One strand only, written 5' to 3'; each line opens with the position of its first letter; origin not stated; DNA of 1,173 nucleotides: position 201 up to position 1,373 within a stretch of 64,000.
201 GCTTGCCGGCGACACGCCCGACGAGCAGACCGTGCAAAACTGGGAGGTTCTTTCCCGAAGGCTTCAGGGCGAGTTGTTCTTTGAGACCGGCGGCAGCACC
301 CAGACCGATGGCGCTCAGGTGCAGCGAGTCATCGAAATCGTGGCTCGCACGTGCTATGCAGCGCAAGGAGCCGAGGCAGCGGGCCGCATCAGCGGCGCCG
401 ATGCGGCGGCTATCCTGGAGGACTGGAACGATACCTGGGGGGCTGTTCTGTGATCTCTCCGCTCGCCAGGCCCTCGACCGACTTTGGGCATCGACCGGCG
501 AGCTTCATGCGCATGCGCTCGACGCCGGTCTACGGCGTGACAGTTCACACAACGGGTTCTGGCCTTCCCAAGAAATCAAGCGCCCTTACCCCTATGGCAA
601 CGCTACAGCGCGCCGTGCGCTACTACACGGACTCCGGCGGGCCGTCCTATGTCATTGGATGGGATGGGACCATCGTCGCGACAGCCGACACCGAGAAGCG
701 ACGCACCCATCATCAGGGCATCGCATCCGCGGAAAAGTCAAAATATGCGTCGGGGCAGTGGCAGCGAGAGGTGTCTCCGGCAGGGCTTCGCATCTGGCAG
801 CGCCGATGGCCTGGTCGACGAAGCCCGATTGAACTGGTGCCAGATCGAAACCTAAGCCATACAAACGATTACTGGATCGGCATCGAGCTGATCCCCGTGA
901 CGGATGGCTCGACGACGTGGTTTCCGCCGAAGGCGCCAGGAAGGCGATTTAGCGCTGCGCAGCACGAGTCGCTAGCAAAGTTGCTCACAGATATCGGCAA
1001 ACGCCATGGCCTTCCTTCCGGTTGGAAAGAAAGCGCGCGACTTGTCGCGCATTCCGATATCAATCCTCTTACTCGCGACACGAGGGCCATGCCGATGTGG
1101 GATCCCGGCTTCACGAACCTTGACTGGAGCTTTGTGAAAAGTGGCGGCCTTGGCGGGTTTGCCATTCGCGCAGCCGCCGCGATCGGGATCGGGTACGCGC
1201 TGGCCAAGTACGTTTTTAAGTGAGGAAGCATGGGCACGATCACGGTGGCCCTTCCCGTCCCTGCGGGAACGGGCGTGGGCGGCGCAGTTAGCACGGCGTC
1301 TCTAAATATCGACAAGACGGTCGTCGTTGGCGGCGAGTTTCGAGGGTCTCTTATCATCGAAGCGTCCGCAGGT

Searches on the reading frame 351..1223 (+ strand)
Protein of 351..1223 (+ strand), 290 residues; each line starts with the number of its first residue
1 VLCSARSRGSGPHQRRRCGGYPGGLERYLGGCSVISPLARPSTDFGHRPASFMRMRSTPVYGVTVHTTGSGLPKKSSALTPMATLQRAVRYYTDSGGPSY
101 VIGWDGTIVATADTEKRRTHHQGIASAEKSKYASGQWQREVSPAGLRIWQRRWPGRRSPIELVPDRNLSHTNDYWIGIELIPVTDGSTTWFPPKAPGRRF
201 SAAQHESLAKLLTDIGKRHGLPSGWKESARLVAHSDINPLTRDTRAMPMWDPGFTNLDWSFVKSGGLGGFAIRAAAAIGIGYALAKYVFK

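Call 20: search_protein_families(library=pfam, alignment_id=A1, max_evalue=0.001)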
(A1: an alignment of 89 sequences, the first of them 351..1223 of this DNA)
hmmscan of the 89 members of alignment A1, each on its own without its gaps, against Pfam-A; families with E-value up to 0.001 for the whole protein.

A. member 1, window:351-1223:+ (290 aa): 1 family
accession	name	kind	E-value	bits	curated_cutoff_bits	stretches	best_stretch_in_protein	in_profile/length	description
PF01510.30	Amidase_2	-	5.8e-13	49.7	26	1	58-241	3-124/131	N-acetylmuramoyl-L-alanine amidase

B. families by the number of members that match (of 89 scanned): 12 families
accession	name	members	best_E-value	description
PF03837.19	RecT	1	8.8e-31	RecT family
PF12957.13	DUF3846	1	2.1e-21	Domain of unknown function (DUF3846)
PF09588.16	YqaJ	1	5.7e-16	YqaJ-like viral recombinase domain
PF01510.30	Amidase_2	1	5.8e-13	N-acetylmuramoyl-L-alanine amidase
PF00589.27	Phage_integrase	1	1.2e-09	Phage integrase family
PF14284.11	PcfJ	1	2.6e-09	PcfJ-like protein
PF01841.26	Transglut_core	1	1.5e-08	Transglutaminase-like superfamily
PF00534.26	Glycos_transf_1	1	5.5e-08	Glycosyl transferases group 1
PF13692.12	Glyco_trans_1_4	1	3e-07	Glycosyl transferases group 1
PF01471.23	PG_binding_1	1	1.2e-05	Putative peptidoglycan binding domain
PF13439.12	Glyco_transf_4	1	2.2e-05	Glycosyltransferase Family 4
PF13579.12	Glyco_trans_4_4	1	3.4e-05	Glycosyl transferase 4-like domain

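Call 21: search_protein_families(library=phrogs, alignment_id=A1, max_evalue=0.001)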
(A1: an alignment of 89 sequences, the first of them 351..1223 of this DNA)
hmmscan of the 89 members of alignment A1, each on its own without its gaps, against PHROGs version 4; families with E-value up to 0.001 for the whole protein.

A. member 1, window:351-1223:+ (290 aa): 0 families

B. families by the number of members that match (of 89 scanned): 25 families
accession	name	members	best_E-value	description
phrog_434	-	1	1.4e-52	RecE-like recombination exonuclease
phrog_148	-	1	5.3e-47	RecT-like ssDNA annealing protein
phrog_6186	-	1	6.7e-21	-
phrog_1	-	1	2.6e-17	integrase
phrog_2170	-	1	3.3e-17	glycosyltransferase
phrog_5984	-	1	1e-14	-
phrog_20769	-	1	1.3e-14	-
phrog_3777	-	1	4.2e-13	-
phrog_36747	-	1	7.4e-13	-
phrog_34786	-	1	1.7e-12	-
phrog_216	-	1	1.6e-10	integrase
phrog_1872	-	1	8.6e-10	endonuclease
phrog_4356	-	1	3.5e-09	glycosyltransferase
phrog_3169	-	1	1.1e-07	-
phrog_3593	-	1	5.2e-06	HNH endonuclease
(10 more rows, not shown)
